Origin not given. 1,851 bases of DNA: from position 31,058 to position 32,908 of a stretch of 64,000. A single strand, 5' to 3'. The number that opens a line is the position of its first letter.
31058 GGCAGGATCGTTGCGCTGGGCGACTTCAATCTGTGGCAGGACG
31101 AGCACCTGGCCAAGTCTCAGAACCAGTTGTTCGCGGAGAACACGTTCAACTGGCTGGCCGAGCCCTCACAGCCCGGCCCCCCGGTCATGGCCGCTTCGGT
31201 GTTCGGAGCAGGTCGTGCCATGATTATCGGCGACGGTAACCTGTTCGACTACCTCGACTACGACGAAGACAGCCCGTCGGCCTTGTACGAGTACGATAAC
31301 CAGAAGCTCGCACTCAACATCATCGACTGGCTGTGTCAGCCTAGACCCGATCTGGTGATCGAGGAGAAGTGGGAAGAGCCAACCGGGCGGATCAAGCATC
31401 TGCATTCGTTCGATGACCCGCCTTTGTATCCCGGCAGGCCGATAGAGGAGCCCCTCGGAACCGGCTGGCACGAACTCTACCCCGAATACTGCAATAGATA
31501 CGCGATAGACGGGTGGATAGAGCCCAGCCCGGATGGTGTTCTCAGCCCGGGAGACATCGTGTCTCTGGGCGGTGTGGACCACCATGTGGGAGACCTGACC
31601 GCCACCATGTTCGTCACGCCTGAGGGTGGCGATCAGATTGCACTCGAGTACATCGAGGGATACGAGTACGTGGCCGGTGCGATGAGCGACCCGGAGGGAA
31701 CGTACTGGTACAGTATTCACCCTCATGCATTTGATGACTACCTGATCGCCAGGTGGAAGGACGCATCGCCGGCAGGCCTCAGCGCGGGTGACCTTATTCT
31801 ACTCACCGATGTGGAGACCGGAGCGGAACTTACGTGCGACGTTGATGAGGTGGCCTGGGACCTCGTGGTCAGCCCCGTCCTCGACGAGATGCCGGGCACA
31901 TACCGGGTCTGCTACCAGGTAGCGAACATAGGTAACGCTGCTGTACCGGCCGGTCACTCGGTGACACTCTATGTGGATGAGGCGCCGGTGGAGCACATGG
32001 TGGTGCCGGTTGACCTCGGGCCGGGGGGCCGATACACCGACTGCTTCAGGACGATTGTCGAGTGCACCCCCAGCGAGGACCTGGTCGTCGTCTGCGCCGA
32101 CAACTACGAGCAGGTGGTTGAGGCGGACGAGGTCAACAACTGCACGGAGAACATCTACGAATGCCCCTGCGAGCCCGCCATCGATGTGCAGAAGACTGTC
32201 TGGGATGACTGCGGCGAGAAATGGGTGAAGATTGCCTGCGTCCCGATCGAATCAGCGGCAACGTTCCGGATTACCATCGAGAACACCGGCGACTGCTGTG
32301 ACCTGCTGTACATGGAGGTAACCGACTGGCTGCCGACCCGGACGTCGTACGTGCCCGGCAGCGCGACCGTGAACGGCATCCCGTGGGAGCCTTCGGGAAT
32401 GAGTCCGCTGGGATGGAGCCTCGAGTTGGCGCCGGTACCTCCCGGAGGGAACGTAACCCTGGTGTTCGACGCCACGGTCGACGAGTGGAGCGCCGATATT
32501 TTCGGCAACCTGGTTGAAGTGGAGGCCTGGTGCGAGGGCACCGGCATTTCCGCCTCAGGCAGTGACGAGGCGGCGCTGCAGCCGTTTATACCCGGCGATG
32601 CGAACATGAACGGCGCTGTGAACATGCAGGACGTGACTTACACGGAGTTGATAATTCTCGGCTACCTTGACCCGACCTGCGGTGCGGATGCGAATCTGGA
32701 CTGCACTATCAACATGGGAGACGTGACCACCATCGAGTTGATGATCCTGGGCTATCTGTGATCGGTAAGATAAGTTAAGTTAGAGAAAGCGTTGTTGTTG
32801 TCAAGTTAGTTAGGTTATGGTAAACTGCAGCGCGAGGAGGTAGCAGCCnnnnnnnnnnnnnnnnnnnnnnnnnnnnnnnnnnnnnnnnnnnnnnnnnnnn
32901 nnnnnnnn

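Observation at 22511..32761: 3423-aa secreted protein fusing a gingipain-like C25 peptidase domain, repeated modules, GATase1/ThuA-like domains, CARDB, DUF11 and a C-terminal dockerin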

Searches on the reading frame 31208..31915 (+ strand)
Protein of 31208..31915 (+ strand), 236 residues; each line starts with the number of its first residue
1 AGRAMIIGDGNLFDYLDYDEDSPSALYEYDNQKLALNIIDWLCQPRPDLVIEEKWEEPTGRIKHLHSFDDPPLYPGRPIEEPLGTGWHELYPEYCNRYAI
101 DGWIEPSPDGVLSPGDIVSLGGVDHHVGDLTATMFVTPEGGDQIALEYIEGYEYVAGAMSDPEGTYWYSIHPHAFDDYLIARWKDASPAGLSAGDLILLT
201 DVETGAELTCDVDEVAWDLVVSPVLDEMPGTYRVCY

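Call 11: search_protein_families(library=pfam, proteins=[window:31208-31915:+], max_evalue=1)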
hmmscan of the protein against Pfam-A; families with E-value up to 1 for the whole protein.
window:31208-31915:+ (236 aa): 0 families

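Call 40: search_solved_structures(query=window:31280-31915:+, max_evalue=10, show_alignments=0)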
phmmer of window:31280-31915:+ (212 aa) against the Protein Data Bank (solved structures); distinct sequences matched with E-value up to 10: 6.
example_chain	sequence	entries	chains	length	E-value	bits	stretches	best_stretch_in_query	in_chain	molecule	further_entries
3mtv_A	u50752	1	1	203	0.47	13.1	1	97-146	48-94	Papain-like cysteine protease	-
7y5e_DL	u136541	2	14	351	0.54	12.9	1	57-146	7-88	Photosystem II D2 protein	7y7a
5h46_A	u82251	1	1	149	1.1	11.8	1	128-198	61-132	DNA protection during starvation protein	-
8xlp_d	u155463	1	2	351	2.1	11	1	58-146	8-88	Photosystem II D2 protein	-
8wb4_D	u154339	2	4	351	2.1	10.9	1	58-146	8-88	Photosystem II D2 protein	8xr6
5e16_A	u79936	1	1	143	2.6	10.6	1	137-195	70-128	CGMP-dependent protein kinase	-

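Call 83: predict_structure(alignment_id=A6)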
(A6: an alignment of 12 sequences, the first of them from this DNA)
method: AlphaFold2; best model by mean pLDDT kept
length: 189 residues; sequences in the alignment: 12
mean_pLDDT: 85.5   pTM: 0.80
mean pLDDT of the five models: 85.5, 84.7, 83.8, 82.5, 82.5
residues with pLDDT >= 90: 129; 70-90: 36; 50-70: 2; < 50: 22
segments of 3 or more residues with pLDDT < 50: 1-19, 187-189
pLDDT, mean of each block of 10 residues (from residue 1): 36 38 89 92 93 83 93 96 94 94 93 95 95 85 89 96 96 96 71
secondary structure, 60 per line:
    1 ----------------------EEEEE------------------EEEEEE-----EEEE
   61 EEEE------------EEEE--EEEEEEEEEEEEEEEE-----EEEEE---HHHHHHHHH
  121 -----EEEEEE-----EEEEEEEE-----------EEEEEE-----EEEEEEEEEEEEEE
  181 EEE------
elements in order: E23-27 E46-51 E57-64 E77-80 E83-98 E104-108 H112-120 E126-131 E137-144 E156-161 E167-183

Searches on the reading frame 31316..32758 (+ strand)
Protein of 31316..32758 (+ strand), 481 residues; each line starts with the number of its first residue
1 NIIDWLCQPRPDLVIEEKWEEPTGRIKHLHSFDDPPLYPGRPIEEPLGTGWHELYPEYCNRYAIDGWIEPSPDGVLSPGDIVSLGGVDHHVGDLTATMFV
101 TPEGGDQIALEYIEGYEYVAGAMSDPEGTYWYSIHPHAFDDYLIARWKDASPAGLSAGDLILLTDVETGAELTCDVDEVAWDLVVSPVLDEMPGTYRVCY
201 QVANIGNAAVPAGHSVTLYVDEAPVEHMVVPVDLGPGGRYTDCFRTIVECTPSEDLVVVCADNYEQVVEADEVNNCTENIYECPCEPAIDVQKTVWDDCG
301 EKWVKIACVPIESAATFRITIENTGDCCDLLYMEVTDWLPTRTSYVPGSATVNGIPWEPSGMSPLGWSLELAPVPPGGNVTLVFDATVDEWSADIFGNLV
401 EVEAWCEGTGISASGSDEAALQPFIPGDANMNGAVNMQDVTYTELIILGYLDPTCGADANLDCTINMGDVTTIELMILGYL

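Call 63: find_homologous_proteins(query=window:31316-32758:+, max_evalue=0.001)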
Query window:31316-32758:+ (481 aa): 74 proteins with E <= 0.001 among 8000 candidates.
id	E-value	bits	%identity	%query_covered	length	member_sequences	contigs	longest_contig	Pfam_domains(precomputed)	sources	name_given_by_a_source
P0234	1.5e-255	867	76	100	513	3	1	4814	PF07705.18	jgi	jgi:uncharacterized repeat protein (TIGR01451 family)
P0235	3.0e-134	467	48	68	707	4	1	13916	PF07705.18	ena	-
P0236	4.8e-43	166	33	33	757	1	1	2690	-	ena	-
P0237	1.6e-32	131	34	39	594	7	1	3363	PF18998.7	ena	-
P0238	9.3e-32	129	37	30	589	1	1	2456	PF18998.7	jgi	-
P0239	2.8e-25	107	35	32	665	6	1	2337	PF24893.1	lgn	-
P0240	3.4e-19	87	81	13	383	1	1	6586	PF13715.13,PF13620.13,PF09430.17,PF22904.4,PF17210.10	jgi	jgi:hypothetical protein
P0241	3.5e-19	87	63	16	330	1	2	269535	-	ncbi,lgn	-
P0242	5.1e-18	83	77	13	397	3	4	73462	PF13715.13,PF13620.13,PF09430.17,PF22904.4,PF17210.10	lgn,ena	-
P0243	1.1e-17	82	51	22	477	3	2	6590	-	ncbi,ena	-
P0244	1.3e-16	79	77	12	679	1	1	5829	PF04015.18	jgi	jgi:uncharacterized protein (DUF362 family)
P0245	2.4e-16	78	63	16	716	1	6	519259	PF22148.2,PF18966.6,PF00082.28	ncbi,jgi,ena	-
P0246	4.6e-16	77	56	18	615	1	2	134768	PF22148.2,PF00082.28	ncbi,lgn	-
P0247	1.1e-15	76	76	12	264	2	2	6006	-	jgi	jgi:hypothetical protein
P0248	2.5e-15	74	61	16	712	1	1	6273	PF22148.2,PF00082.28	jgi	jgi:serine protease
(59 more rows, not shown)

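Call 91: find_encoding_contigs(protein=P0246, flank=6000, max_places=3)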
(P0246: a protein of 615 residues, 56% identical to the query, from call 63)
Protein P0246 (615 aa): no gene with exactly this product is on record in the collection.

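Call 92: find_encoding_contigs(protein=P0245, flank=5000, max_places=4)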
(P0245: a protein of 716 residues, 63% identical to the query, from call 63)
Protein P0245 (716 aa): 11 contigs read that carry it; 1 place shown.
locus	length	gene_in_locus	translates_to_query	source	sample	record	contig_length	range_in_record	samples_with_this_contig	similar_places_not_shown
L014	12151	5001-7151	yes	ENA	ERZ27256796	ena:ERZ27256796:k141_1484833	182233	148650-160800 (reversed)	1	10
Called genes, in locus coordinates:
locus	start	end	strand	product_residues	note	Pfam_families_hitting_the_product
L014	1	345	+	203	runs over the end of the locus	PF07796:DUF1638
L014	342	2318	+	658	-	PF00111:Fer2, PF17650:RACo_linker (weak), PF17651:Raco_middle, PF14574:RACo_C_ter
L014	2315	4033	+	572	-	PF01558:POR, PF01855:POR_N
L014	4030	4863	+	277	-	PF02775:TPP_enzyme_C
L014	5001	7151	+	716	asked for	PF22148:Fervidolysin_NPro-like, PF00082:Peptidase_S8, PF18966:Lipoprotein_23 (faint)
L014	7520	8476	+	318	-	PF02423:OCD_Mu_crystall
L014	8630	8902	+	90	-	-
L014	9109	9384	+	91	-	-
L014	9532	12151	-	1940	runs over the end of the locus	-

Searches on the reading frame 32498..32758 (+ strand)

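Call 11: search_protein_families(library=pfam, proteins=[window:32498-32758:+], max_evalue=1)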
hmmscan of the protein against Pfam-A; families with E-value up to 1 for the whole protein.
window:32498-32758:+ (87 aa): 1 family
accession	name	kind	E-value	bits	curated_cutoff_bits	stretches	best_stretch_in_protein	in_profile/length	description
PF00404.24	Dockerin_1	-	0.1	13.2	22.9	1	32-79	1-52/57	Dockerin type I domain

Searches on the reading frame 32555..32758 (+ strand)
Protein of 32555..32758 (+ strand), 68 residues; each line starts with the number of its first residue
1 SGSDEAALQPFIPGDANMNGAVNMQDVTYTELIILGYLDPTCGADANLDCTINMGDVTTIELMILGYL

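Call 30: search_solved_structures(query=window:32555-32758:+, max_evalue=10, show_alignments=3)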
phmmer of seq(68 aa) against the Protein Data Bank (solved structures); distinct sequences matched with E-value up to 10: 8.
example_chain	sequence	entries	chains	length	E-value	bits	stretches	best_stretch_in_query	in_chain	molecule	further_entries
5nrm_B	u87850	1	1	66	0.1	16.2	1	13-67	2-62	DocCel5: Type I dockerin repeat domain from A. cellulolyticus family 5 endoglucanase WP_01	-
5nrk_B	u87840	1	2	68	0.14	15.8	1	13-67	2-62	DocCel5: Type I dockerin repeat domain from A. cellulolyticus family 5 endoglucanase WP_01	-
4fl4_A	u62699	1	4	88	0.19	15.3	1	13-62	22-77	Glycoside hydrolase family 9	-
2ccl_B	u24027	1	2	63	0.19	15.3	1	12-65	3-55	ENDO-1,4-BETA-XYLANASE Y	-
3ul4_B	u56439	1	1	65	0.2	15.2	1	12-67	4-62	Cellulosome enzyme, dockerin type I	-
1ohz_B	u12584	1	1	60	0.31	14.6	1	14-65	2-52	ENDO-1,4-BETA-XYLANASE Y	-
5m2o_B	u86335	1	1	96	0.33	14.5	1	2-62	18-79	Group I Dockerin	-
1i2v_A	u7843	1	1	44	0.85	13.3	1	19-51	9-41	DEFENSIN HELIOMICIN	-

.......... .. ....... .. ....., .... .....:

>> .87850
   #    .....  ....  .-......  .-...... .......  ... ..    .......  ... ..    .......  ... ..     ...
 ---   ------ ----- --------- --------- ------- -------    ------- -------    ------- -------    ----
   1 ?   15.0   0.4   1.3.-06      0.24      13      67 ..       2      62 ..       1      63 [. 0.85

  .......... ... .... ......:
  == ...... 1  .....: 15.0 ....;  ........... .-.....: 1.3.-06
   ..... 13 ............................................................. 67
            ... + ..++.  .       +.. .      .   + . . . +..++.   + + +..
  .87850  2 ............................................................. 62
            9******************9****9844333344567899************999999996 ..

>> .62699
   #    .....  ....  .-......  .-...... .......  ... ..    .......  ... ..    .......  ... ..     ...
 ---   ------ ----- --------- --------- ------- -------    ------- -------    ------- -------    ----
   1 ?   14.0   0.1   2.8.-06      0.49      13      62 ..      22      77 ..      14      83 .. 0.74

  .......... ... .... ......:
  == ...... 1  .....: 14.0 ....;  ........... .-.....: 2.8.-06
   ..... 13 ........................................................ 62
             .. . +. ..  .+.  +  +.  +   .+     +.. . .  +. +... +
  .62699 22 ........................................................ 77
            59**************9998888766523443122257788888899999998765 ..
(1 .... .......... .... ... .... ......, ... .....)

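Call 67: search_solved_structures(query=A5, max_evalue=1, show_alignments=1)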
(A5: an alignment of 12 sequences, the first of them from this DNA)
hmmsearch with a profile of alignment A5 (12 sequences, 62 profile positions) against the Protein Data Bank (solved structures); distinct sequences matched with E-value up to 1: 33.
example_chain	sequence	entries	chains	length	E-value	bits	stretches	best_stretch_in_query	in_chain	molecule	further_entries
4fl4_A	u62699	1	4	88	1.2e-06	31.6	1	7-54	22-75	Glycoside hydrolase family 9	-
1daq_A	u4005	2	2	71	7.6e-06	29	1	4-59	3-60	ENDOGLUCANASE SS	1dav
2mte_A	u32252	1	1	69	8.9e-06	28.7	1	6-59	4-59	Cellulose 1,4-beta-cellobiosidase (reducing end) CelS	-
2ccl_B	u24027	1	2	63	1.1e-05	28.5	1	5-52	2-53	ENDO-1,4-BETA-XYLANASE Y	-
1clc_A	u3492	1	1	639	2e-05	27.6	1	4-53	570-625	ENDOGLUCANASE CELD; EC: 3.2.1.4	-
4cj0_A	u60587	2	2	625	2.1e-05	27.6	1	4-53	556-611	ENDOGLUCANASE D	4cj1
1ohz_B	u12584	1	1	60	6.5e-05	26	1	8-52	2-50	ENDO-1,4-BETA-XYLANASE Y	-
2jnx_A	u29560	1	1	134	7.9e-05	25.7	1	9-47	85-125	Calcium binding protein 2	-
2y3n_B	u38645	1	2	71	0.0042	20.2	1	6-50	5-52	CELLULOSOMAL FAMILY-48 PROCESSIVE GLYCOSIDE HYDROLASE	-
2yik_A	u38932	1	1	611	0.0045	20.1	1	4-54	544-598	ENDOGLUCANASE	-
4dh2_B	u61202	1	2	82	0.0051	19.9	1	4-30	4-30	Dockerin type 1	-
5nrk_B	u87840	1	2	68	0.0074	19.4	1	7-59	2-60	DocCel5: Type I dockerin repeat domain from A. cellulolyticus family 5 endoglucanase WP_01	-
5nrm_B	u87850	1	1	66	0.0085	19.2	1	7-60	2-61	DocCel5: Type I dockerin repeat domain from A. cellulolyticus family 5 endoglucanase WP_01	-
3ul4_B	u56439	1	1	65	0.012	18.7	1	5-60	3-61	Cellulosome enzyme, dockerin type I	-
2m7n_A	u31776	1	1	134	0.027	17.6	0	9-47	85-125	Calcium-binding protein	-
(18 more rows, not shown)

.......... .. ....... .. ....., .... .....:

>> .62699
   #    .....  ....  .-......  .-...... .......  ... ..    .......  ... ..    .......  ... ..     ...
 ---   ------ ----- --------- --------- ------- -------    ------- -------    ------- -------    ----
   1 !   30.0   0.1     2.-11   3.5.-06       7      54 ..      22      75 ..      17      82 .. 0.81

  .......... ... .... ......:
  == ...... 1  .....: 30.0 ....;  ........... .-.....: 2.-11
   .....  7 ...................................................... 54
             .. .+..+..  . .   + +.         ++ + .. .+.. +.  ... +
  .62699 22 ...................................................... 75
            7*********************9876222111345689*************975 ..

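Call 68: search_protein_families(library=pfam, alignment_id=A5, max_evalue=1)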
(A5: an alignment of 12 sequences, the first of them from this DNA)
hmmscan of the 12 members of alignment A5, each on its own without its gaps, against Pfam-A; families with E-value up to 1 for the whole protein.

A. member 1, seq(62 aa): 1 family
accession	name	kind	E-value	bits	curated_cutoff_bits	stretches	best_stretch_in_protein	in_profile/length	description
PF00404.24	Dockerin_1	-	0.035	14.7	22.9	1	7-54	1-52/57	Dockerin type I domain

B. families by the number of members that match (of 12 scanned): 7 families
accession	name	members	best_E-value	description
PF00404.24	Dockerin_1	12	3.2e-08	Dockerin type I domain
PF13202.12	EF-hand_5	8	0.0014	EF hand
PF13405.12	EF-hand_6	8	0.058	EF-hand domain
PF00036.39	EF-hand_1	7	0.0094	EF hand domain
PF23657.1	DUF7151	2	0.00039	Domain of unknown function (DUF7151)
PF13499.12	EF-hand_7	1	0.13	EF-hand domain pair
PF05279.16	Asp-B-Hydro_N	1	0.59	Aspartyl beta-hydroxylase N-terminal region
